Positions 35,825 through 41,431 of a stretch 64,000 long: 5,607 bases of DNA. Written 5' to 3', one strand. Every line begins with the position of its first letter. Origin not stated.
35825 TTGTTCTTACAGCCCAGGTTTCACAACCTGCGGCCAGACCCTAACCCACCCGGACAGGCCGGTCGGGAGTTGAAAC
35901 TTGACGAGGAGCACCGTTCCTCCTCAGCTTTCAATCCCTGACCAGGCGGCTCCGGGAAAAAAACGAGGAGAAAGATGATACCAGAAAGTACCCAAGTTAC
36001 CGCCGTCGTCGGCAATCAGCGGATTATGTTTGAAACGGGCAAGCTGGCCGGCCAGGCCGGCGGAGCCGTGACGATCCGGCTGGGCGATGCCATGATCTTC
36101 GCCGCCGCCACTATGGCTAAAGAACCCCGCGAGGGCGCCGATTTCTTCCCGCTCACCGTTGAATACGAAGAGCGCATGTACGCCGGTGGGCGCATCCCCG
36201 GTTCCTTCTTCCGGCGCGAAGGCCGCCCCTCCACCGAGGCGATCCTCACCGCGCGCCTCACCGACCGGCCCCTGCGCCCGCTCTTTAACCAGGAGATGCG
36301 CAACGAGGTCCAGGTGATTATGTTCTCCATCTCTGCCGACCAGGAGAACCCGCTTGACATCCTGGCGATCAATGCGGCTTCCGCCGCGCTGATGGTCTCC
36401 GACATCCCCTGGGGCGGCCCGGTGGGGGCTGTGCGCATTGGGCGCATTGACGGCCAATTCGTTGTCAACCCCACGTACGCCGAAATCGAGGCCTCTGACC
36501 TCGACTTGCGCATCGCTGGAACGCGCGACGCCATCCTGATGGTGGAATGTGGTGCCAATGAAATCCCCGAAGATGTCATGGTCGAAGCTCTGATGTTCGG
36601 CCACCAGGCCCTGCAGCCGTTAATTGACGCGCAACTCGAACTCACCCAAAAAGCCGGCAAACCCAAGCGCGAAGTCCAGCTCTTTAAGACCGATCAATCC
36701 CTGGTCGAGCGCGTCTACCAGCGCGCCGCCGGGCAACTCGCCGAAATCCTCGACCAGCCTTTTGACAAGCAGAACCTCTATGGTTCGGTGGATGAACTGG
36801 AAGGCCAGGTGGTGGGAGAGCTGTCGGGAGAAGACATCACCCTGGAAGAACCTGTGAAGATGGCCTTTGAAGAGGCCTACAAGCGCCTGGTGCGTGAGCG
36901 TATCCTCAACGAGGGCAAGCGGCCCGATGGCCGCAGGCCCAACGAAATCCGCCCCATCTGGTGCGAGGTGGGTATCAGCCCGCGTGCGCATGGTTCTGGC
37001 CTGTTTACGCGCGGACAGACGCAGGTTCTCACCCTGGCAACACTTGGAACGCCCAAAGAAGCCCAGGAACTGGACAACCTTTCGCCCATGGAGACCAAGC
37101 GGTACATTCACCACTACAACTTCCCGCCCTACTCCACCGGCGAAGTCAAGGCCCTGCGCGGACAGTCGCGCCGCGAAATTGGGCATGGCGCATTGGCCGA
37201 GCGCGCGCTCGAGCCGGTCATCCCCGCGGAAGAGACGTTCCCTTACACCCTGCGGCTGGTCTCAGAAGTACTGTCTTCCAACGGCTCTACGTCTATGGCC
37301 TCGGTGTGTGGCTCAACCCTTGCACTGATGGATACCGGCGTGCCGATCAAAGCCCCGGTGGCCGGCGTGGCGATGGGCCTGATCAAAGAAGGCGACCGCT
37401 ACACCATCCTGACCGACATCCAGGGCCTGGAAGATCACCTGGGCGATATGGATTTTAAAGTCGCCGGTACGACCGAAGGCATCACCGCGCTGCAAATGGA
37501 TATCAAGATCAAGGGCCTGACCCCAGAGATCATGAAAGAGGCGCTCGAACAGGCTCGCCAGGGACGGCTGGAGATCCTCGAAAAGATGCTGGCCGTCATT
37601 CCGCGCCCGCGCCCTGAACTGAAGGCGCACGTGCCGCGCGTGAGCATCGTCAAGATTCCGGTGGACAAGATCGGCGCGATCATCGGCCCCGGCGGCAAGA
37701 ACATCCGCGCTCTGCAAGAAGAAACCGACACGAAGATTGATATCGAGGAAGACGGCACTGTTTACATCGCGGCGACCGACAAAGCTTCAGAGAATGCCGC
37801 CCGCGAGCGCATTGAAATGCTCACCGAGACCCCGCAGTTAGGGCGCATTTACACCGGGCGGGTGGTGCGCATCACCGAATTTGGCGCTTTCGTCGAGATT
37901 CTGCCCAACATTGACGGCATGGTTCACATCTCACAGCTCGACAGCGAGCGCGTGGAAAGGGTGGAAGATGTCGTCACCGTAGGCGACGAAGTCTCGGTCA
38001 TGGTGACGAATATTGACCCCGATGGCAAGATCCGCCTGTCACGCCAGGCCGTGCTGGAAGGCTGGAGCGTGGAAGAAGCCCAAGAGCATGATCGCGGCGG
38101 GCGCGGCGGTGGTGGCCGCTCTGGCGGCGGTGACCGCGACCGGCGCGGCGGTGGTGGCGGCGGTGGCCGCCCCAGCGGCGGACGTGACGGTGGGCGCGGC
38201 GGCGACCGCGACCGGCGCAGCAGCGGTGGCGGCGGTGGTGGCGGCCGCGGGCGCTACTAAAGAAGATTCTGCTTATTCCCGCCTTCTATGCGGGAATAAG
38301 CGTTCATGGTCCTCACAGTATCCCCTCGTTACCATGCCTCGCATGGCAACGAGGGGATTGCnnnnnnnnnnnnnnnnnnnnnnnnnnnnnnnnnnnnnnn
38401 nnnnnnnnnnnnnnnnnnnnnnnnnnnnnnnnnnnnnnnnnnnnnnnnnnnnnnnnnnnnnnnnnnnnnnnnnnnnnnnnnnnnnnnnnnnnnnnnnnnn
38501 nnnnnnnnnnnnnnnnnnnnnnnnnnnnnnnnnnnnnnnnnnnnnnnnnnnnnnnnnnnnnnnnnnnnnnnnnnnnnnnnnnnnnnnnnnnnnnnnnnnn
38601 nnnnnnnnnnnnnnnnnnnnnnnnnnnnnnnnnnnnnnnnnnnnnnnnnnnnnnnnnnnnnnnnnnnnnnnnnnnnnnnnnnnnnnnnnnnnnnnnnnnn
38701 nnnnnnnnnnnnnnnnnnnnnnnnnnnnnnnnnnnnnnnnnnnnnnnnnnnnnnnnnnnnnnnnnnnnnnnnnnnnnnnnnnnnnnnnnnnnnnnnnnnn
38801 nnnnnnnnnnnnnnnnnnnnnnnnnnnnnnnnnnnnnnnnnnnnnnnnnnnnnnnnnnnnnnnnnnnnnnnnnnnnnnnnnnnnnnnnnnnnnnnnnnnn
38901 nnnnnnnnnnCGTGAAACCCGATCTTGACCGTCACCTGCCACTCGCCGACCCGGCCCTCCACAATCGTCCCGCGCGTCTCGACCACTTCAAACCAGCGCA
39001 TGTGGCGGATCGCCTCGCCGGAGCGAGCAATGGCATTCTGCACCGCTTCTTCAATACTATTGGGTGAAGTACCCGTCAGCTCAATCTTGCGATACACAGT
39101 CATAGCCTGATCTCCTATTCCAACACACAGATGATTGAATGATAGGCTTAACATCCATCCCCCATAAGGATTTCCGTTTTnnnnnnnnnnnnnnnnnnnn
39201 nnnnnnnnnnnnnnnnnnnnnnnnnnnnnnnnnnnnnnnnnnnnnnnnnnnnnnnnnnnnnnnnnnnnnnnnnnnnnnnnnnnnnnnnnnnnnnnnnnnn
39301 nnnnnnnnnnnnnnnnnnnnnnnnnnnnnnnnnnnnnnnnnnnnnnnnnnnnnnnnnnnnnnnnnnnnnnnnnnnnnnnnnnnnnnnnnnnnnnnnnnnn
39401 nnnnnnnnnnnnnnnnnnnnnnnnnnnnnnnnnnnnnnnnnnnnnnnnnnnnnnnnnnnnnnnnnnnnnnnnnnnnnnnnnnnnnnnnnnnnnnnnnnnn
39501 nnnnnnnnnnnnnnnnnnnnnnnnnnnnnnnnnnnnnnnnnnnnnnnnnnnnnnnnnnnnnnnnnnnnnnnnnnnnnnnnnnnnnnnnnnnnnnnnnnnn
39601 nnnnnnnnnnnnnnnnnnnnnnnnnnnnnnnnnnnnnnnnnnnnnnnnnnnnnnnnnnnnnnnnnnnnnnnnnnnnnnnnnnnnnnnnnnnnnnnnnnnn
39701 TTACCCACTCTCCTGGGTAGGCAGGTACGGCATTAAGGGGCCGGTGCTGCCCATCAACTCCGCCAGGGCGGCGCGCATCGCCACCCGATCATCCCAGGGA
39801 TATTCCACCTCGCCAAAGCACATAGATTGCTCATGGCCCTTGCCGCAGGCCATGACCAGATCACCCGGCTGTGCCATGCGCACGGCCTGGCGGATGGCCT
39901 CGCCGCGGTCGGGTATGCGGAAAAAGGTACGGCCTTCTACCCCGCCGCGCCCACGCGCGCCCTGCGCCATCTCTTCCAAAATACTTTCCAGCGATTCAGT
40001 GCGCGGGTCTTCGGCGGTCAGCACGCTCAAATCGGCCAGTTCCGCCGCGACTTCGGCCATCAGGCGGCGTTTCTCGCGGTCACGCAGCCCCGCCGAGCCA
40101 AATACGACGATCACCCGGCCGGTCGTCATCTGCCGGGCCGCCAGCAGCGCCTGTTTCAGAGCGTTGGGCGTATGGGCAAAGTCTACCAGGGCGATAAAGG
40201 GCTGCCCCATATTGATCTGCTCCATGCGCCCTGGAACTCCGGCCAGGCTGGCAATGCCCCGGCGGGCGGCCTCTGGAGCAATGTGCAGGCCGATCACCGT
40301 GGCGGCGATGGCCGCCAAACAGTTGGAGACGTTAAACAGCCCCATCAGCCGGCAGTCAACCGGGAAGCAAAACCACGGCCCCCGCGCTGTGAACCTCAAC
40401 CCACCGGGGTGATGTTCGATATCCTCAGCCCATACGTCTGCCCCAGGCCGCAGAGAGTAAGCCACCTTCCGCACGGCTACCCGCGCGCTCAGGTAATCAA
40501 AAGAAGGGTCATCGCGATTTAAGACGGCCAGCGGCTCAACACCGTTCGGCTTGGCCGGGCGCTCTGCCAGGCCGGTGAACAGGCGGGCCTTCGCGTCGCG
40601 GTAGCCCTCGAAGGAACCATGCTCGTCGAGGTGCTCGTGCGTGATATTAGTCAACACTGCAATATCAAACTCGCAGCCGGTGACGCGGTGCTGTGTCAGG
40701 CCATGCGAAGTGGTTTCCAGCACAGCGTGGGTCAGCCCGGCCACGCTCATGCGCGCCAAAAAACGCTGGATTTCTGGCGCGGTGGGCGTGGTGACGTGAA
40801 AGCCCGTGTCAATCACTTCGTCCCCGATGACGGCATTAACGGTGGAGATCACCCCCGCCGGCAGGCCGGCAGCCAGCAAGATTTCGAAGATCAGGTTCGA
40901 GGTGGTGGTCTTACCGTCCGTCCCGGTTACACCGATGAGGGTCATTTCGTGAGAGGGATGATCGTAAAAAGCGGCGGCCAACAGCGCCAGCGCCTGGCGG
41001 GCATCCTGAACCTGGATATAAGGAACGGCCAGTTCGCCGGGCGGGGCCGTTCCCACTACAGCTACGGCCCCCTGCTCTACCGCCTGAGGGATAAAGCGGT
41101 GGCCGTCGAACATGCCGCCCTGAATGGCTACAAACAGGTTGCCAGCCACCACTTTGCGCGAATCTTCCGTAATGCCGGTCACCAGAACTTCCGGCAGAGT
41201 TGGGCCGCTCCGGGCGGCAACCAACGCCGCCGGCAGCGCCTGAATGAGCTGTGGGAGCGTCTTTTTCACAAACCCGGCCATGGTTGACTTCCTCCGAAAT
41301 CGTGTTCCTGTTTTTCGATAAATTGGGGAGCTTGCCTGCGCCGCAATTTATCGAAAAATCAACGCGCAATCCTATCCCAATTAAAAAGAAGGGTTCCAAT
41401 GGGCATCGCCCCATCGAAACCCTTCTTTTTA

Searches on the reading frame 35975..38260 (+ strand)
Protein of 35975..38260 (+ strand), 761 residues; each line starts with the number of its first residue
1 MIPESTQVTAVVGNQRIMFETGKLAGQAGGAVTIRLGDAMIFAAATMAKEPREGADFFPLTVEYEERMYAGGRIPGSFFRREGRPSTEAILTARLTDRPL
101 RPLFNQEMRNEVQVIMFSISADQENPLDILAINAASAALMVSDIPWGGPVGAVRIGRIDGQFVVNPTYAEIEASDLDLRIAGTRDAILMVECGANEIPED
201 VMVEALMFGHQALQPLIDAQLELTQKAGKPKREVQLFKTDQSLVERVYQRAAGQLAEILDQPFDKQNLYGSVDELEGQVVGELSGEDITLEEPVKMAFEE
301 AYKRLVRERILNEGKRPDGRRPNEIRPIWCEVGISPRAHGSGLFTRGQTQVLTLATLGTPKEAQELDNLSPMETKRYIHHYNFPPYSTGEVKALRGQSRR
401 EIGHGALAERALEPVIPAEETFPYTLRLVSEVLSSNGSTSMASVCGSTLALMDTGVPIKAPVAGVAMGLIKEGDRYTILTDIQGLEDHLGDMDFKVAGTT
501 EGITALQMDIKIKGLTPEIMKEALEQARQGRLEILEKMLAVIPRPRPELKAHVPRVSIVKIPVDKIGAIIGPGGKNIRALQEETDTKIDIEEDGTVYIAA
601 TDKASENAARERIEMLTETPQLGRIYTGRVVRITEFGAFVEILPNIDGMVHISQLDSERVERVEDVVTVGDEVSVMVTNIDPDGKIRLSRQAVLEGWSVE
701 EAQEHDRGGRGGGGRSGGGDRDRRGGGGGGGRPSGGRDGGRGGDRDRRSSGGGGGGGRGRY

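Call 32: search_protein_families(library=pfam, proteins=[window:35975-38260:+], max_evalue=0.00001)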
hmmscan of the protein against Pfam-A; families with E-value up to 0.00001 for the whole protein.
window:35975-38260:+ (761 aa): 5 families
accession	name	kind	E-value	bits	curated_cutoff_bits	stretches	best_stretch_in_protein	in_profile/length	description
PF01138.27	RNase_PH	-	4.9e-59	198.8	25.5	2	324-457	1-130/130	3' exoribonuclease family, domain 1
PF03725.20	RNase_PH_C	-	6e-28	97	20.8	2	148-212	1-67/67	3' exoribonuclease family, domain 2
PF00575.29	S1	-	4.5e-20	72.3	22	1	620-690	2-73/74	S1 RNA binding domain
PF00013.35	KH_1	-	1e-12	48.1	21.5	1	559-613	4-64/66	KH domain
PF03726.19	PNPase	-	1.1e-09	39.1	24.6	1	243-321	2-81/81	Polyribonucleotide nucleotidyltransferase, RNA binding domain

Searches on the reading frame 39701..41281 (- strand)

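Call 32: search_protein_families(library=pfam, proteins=[window:39701-41281:-], max_evalue=0.00001)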
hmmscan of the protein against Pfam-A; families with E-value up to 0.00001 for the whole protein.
window:39701-41281:- (526 aa): 3 families
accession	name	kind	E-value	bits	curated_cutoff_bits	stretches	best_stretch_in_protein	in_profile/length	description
PF08245.18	Mur_ligase_M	-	3.7e-47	161.3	24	1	118-327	1-199/200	Mur ligase middle domain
PF02875.26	Mur_ligase_C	-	2.2e-30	106.6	28.4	1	351-482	1-127/127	Mur ligase, glutamate ligase domain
PF01225.30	Mur_ligase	-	1.7e-12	48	21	1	34-106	2-95/95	Mur ligase family, catalytic domain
